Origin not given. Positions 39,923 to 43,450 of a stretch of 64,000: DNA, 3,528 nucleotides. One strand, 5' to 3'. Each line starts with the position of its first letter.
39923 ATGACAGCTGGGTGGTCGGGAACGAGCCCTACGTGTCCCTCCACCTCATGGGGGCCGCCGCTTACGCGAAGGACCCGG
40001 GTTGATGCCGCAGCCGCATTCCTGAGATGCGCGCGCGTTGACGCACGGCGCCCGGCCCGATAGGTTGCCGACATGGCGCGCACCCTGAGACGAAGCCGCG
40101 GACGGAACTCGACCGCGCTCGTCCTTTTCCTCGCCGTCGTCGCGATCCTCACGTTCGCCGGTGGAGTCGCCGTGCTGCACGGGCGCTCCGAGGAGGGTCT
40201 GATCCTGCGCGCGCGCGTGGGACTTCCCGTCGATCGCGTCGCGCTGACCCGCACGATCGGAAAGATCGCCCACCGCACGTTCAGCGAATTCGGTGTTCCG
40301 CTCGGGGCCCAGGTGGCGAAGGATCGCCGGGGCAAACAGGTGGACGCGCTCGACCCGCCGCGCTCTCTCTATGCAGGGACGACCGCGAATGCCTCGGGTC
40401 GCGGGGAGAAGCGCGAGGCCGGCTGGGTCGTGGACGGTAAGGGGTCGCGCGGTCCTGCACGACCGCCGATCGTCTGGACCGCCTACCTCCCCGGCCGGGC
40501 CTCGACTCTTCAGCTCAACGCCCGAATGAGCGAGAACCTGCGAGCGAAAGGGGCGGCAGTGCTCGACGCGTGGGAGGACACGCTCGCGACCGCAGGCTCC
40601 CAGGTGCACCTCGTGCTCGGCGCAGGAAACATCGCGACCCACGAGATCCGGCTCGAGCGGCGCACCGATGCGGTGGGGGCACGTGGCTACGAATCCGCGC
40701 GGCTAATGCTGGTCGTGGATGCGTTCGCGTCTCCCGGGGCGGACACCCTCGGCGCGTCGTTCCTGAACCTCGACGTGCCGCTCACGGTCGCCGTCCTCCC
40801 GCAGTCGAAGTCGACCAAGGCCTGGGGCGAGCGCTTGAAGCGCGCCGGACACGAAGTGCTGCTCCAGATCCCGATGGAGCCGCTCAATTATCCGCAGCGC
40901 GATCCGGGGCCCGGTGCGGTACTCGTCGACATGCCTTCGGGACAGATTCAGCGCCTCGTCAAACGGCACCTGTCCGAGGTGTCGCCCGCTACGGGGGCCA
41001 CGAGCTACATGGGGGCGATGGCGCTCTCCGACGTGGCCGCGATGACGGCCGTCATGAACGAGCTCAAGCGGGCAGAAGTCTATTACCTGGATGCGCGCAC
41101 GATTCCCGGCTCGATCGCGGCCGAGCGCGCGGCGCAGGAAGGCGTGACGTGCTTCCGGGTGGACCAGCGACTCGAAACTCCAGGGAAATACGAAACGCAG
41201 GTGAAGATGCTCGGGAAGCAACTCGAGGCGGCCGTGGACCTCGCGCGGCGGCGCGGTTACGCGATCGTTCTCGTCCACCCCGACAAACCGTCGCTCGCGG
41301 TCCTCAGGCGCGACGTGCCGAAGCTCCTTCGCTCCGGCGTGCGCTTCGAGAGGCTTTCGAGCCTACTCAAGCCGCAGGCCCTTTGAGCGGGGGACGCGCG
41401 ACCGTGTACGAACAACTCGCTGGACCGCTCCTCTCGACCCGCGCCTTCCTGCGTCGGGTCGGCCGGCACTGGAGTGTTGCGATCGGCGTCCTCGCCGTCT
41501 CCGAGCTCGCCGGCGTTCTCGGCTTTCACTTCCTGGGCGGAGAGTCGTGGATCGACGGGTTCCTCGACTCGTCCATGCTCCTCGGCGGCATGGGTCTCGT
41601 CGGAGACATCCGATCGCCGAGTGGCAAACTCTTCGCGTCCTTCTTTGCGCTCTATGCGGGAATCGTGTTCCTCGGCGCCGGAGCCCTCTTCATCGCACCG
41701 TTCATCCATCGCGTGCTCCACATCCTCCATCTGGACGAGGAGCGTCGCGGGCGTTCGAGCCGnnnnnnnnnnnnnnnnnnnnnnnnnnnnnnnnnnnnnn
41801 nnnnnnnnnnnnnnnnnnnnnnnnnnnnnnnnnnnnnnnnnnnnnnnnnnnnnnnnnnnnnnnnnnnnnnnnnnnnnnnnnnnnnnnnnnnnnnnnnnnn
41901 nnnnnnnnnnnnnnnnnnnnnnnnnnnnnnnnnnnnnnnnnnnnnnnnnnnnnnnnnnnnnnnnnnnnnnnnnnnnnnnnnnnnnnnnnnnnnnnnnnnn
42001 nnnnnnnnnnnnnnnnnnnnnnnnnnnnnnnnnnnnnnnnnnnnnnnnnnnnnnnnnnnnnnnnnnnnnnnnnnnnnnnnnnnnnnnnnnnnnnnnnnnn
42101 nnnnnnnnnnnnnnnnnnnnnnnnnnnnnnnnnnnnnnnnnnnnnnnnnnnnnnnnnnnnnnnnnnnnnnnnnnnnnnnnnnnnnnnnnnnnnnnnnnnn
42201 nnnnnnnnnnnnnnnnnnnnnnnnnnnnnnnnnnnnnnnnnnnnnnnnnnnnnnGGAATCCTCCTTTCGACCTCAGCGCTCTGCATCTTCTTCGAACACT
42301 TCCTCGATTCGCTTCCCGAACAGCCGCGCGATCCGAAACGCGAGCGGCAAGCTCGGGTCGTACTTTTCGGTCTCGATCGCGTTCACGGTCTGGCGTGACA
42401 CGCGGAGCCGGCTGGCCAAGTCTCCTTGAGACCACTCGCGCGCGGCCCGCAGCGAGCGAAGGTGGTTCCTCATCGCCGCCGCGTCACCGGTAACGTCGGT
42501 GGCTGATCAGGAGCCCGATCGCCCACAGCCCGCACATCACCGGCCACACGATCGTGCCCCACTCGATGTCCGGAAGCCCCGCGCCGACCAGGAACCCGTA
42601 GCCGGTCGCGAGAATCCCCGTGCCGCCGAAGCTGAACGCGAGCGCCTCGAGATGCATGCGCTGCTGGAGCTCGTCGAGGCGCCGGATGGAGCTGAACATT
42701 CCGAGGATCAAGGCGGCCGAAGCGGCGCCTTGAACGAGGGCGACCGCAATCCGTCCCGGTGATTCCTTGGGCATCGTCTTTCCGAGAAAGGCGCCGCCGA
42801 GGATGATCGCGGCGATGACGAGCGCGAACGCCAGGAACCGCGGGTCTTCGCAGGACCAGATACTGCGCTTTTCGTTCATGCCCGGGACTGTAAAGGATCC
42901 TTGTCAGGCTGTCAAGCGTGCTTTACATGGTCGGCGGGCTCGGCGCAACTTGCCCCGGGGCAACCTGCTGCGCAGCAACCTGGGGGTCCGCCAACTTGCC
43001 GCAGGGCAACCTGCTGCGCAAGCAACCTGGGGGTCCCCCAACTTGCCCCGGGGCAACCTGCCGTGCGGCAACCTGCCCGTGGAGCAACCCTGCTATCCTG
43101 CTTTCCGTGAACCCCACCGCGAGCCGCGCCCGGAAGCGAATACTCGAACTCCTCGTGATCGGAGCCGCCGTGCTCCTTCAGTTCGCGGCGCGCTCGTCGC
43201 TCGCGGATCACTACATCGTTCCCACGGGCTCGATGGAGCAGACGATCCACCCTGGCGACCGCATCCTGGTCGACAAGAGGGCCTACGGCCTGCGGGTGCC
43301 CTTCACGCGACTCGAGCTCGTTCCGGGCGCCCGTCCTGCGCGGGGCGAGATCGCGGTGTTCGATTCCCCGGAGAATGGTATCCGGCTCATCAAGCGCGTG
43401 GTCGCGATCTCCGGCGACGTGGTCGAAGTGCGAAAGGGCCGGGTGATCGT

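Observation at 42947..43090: Three roughly 46-bp tandem repeats (six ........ cores) in the divergent region upstream of signal peptidase I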

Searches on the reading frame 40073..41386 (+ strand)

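Call 8: search_protein_families(library=pfam, proteins=[window:40073-41386:+], max_evalue=0.01)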
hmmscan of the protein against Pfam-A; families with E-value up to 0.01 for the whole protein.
window:40073-41386:+ (437 aa): 1 family
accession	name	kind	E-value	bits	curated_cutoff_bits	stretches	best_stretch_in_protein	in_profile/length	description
PF04748.18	Polysacc_deac_2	-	5.3e-51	173.2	27.5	1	227-431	13-211/212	Divergent polysaccharide deacetylase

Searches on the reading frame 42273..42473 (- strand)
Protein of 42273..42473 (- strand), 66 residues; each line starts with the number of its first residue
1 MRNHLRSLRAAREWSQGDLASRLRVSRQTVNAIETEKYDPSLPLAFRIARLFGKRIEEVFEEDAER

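Call 8: search_protein_families(library=pfam, proteins=[window:42273-42473:-], max_evalue=0.01)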
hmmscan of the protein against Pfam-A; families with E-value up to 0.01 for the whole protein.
window:42273-42473:- (66 aa): 6 families
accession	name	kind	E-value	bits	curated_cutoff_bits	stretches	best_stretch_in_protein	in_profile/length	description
PF01381.28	HTH_3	-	1.3e-13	51.2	23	1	5-58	1-54/55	Helix-turn-helix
PF13560.12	HTH_31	-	1.8e-10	41.4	27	1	4-53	5-55/64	Helix-turn-helix domain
PF13413.12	HTH_25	-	1.8e-06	28.1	24.6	1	5-39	2-36/62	Helix-turn-helix domain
PF12844.13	HTH_19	-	5.2e-06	26.7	30.2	1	5-56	4-55/64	Helix-turn-helix domain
PF13443.12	HTH_26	-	2.4e-05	24.9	22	1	4-61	1-59/63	Cro/C1-type HTH DNA-binding domain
PF08279.18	HTH_11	-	0.0013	19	25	1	5-30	6-32/55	HTH domain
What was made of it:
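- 42273..42473 (-): 66-aa XRE/HTH_3 regulator, second gene of the divergent operon. PF01381, 1.3e-13 (call 8).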

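Call 11: find_encoding_contigs(protein=window:42273-42473:-, flank=6000, max_places=10)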
Protein window:42273-42473:- (66 aa): 2 contigs read that carry it; 2 places shown.
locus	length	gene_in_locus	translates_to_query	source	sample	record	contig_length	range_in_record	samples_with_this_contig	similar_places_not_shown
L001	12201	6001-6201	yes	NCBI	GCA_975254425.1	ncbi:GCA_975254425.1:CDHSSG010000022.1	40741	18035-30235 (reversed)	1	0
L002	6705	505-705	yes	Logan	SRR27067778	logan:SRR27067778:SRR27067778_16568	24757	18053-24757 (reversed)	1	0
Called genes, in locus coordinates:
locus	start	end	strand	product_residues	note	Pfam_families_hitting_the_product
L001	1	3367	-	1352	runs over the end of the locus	PF07995:GSDH, PF00801:PKD, PF18911:PKD_4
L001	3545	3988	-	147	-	PF00903:Glyoxalase, PF18029:Glyoxalase_6 (weak)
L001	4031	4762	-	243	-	PF01177:Asp_Glu_race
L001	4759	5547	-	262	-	PF10502:Peptidase_S26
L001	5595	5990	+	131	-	-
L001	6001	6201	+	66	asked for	PF12844:HTH_19 (weak), PF13560:HTH_31, PF01381:HTH_3, PF13413:HTH_25 (weak), PF13443:HTH_26 (weak)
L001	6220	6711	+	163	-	-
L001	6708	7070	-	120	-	-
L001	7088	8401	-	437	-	PF04748:Polysacc_deac_2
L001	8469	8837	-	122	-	PF07883:Cupin_2 (weak)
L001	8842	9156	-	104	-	-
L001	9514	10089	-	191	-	-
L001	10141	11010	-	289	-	PF12705:PDDEXK_1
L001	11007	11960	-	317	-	PF00398:RrnaAD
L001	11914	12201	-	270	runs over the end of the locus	PF01026:TatD_DNase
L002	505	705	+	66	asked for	PF12844:HTH_19 (weak), PF13560:HTH_31, PF01381:HTH_3, PF13413:HTH_25 (weak), PF13443:HTH_26 (weak)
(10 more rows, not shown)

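Call 60: search_protein_families(library=ncbifam, proteins=[window:42273-42473:-], max_evalue=0.01)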
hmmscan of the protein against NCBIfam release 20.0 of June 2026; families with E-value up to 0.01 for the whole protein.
window:42273-42473:- (66 aa): 11 families
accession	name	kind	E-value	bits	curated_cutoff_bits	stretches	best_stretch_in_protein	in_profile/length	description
TIGR03070.1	couple_hipB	subfamily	1e-08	34.9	71.65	1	3-54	5-56/58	type II toxin-antitoxin system Y4mF family antitoxin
NF003162.0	PRK04140.1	equivalog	5.3e-08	32.3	263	1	3-57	129-183/317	transcriptional regulator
NF041951.1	phage_RstR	subfamily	5.2e-06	26.7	80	1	3-65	5-67/108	RstR family transcriptional repressor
TIGR00270.2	TIGR00270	equivalog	5.4e-06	26.3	110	1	4-61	79-136/159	multiprotein bridging factor aMBF1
NF038139.1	Reg_Aceta_RamB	equivalog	3e-05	22.8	700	1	4-57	6-59/465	acetate metabolism transcriptional regulator RamB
NF052239.1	antitox_spr1629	equivalog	6.3e-05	22.2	335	1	3-55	5-57/377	spr1629 family repressor/antitoxin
TIGR02607.1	antidote_HigA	equivalog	0.00012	21.8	47.7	1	15-55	22-62/81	HigA family addiction module antitoxin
TIGR02612.1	mob_myst_A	hypoth_equivalog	0.00077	19.4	122.6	1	4-38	29-63/150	mobile mystery protein A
NF007271.0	PRK09726.1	equivalog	0.0032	17.4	79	1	2-49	14-61/88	type II toxin-antitoxin system antitoxin HipB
NF006015.0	PRK08154.1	subfamily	0.005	16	204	1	3-64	33-94/314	anaerobic benzoate catabolism transcriptional regulator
NF047542.1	telomere_Tap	equivalog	0.0092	14.7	600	1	6-54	23-71/695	telomere-associated protein Tap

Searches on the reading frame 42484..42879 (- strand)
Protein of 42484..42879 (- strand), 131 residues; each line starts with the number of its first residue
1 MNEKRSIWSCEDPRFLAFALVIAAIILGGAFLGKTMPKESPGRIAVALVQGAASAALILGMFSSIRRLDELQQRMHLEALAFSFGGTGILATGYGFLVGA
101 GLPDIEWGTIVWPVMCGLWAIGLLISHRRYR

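Call 8: search_protein_families(library=pfam, proteins=[window:42484-42879:-], max_evalue=0.01)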
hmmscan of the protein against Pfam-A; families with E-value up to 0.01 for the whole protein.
window:42484-42879:- (131 aa): 0 families

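Call 33: find_homologous_proteins(query=window:42484-42879:-)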
Query window:42484-42879:- (131 aa): 48 proteins with E <= 0.001 among 1264 candidates.
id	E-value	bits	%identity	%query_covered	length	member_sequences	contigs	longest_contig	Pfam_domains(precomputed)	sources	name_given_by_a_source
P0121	3.1e-80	285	100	100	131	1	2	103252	-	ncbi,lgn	ncbi:MAG: hypothetical protein ACREOU_09520 [Candidatus Eiseniibacteriota bacterium]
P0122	8.6e-46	173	60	98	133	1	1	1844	-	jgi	jgi:hypothetical protein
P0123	2.3e-43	165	59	99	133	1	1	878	-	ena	-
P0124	2.2e-42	162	58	98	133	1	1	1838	-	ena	-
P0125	3.3e-42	162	59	98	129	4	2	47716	-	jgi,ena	jgi:hypothetical protein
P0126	6.5e-42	161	57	98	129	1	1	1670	-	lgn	-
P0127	1.0e-41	160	56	98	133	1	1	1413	-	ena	-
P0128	1.2e-41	160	56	98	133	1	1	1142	-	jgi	-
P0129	1.4e-41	159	59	98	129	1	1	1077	-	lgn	-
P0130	1.9e-41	159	57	98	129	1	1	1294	-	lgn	-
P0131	2.2e-41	159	58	98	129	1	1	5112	-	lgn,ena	-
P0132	4.6e-41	158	61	93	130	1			-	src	-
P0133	1.0e-40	157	59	92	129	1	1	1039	-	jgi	jgi:hypothetical protein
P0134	3.4e-40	155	58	98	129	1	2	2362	-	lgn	-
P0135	8.7e-40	154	59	94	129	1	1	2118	-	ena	-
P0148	3.2e-38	149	60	89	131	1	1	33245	-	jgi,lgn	jgi:hypothetical protein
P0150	4.6e-38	148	59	94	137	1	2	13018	-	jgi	jgi:hypothetical protein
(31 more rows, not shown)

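Call 34: find_encoding_contigs(protein=P0125, flank=3000, max_places=3)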
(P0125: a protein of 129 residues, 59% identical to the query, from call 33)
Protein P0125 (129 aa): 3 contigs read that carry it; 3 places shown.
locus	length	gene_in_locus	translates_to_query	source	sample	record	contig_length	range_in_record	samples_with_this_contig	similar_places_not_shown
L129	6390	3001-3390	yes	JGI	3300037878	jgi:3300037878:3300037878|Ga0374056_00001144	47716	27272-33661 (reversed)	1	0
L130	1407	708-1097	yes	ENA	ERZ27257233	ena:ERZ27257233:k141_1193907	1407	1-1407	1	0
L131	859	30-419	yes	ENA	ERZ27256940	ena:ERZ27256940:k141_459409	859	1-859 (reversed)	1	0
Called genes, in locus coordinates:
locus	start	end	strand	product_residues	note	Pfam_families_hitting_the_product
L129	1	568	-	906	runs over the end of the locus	PF28598:PDH_E1_N, PF00456:Transketolase_N (weak), PF17831:PDH_E1_M, PF22613:Transketolase_C_1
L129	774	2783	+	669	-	PF26549:Tricorn_N, PF07676:PD40 (weak), PF20434:BD-FAE (weak), PF00326:Peptidase_S9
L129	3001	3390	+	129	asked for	-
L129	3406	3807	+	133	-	-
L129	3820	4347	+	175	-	-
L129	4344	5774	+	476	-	PF02129:Peptidase_S15, PF00561:Abhydrolase_1 (faint), PF12697:Abhydrolase_6, PF12146:Hydrolase_4, PF00326:Peptidase_S9 (weak), PF01738:DLH (faint), PF08840:BAAT_C (weak)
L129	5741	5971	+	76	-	PF01381:HTH_3, PF12844:HTH_19 (weak), PF13443:HTH_26, PF13560:HTH_31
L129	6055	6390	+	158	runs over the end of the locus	-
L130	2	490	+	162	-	?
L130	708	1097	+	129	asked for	-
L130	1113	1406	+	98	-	?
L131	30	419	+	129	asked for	-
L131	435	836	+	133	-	-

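Call 35: find_encoding_contigs(protein=P0148, flank=3000, max_places=3)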
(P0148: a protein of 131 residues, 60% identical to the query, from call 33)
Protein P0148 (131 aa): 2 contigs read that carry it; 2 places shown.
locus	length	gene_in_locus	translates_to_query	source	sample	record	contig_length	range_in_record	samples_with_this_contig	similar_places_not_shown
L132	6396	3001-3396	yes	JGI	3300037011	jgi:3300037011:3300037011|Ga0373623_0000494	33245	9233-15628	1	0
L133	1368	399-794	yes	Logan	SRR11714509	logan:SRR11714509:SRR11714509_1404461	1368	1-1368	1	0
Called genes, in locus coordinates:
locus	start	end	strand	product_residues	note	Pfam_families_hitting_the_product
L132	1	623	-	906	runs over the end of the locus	PF28598:PDH_E1_N, PF00456:Transketolase_N (weak), PF17831:PDH_E1_M, PF22613:Transketolase_C_1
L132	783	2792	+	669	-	PF26550:Tricorn_2nd (faint), PF26549:Tricorn_N, PF07676:PD40 (weak), PF20434:BD-FAE, PF00326:Peptidase_S9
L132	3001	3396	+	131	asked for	-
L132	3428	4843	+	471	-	PF02129:Peptidase_S15, PF00561:Abhydrolase_1 (weak), PF12697:Abhydrolase_6, PF00326:Peptidase_S9 (weak), PF01738:DLH (faint), PF12146:Hydrolase_4, PF08840:BAAT_C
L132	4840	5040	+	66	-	PF12844:HTH_19 (weak), PF13560:HTH_31, PF01381:HTH_3, PF13413:HTH_25 (faint), PF13443:HTH_26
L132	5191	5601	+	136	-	-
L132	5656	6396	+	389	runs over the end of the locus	PF13173:AAA_14, PF13401:AAA_22 (faint), PF13635:DUF4143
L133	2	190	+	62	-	?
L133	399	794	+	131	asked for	-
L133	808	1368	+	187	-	?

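Call 36: find_encoding_contigs(protein=P0150, flank=3000, max_places=3)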
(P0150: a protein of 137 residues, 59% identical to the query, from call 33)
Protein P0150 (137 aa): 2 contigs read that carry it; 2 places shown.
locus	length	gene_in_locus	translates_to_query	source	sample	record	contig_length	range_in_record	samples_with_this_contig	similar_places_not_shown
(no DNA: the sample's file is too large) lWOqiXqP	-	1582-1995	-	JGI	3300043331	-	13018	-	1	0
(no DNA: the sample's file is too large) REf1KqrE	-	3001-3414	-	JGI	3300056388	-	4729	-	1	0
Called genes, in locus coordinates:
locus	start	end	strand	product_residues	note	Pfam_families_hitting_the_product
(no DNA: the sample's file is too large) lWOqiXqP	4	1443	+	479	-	PF26549:Tricorn_N (faint), PF20434:BD-FAE (weak), PF00326:Peptidase_S9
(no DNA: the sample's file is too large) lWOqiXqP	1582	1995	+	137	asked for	-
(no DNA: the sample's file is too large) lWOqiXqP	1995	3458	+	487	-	PF02129:Peptidase_S15, PF00561:Abhydrolase_1, PF00326:Peptidase_S9 (faint), PF12146:Hydrolase_4, PF08840:BAAT_C (faint)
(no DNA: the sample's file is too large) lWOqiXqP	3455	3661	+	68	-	PF08279:HTH_11 (weak), PF12844:HTH_19 (weak), PF13560:HTH_31, PF01381:HTH_3, PF04545:Sigma70_r4 (faint), PF13413:HTH_25 (weak), PF13443:HTH_26 (weak)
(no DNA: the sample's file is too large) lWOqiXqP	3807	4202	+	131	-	-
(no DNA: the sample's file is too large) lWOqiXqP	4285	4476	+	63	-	-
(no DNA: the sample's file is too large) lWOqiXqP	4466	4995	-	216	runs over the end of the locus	PF01596:Methyltransf_3, PF01135:PCMT (weak), PF13578:Methyltransf_24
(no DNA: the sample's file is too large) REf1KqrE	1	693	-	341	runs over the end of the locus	?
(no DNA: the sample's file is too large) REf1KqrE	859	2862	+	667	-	PF26549:Tricorn_N, PF07676:PD40 (weak), PF20434:BD-FAE (weak), PF00326:Peptidase_S9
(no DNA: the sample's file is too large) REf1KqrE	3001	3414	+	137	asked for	-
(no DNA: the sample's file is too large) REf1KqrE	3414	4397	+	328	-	?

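Call 60: search_protein_families(library=ncbifam, proteins=[window:42484-42879:-], max_evalue=0.01)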
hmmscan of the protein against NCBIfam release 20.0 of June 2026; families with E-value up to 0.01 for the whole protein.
window:42484-42879:- (131 aa): 0 families

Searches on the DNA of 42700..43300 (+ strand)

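Call 50: search_dna_similar(query=window:42930-43106:+, collection=plasmids, mode=distant, max_evalue=0.01, max_rows=10)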
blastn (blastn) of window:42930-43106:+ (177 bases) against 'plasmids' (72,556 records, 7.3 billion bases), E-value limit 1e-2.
No match.

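Call 51: search_dna_similar(query=window:42930-43106:+, collection=phages, mode=distant, max_evalue=0.01, max_rows=10)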
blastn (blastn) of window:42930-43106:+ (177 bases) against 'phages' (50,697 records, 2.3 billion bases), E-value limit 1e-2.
No match.
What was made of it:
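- Closest known: Iteron and partition-centromere arrays. Different: No similarity to any plasmid or phage record (calls 50, 51).
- Tried and rejected: blastn against plasmids and phages gave no match (calls 50, 51).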

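Call 68: search_rna_families(source=window, start=42700, end=43300, threshold=evalue, max_evalue=1)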
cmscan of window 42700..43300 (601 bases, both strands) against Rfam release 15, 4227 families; matches with E-value up to 1: 4.
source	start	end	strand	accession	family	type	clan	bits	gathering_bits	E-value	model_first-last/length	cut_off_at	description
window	42972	43049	-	RF03820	mir-5429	Gene; miRNA;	-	20.1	80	0.35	1-83/83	no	mir-5429 microRNA precursor family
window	42939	43006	-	RF03684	mir-1990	Gene; miRNA;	-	19.2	63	0.11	1-75/75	no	mir-1990 microRNA precursor family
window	42852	42912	-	RF01952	SOX2OT_exon2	Gene; lncRNA;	-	17.3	45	0.17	1-69/69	no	SOX2 overlapping transcript exon 2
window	42795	42882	+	RF01196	snoZ30a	Gene; snRNA; snoRNA; CD-box;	-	16.5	80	0.64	1-92/92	no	Small nucleolar RNA Z30a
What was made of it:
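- On Known structured RNA (Rfam): At E <= 1 only sub-threshold eukaryotic chance hits (miRNA, lncRNA and snoRNA models) appear (call 68).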
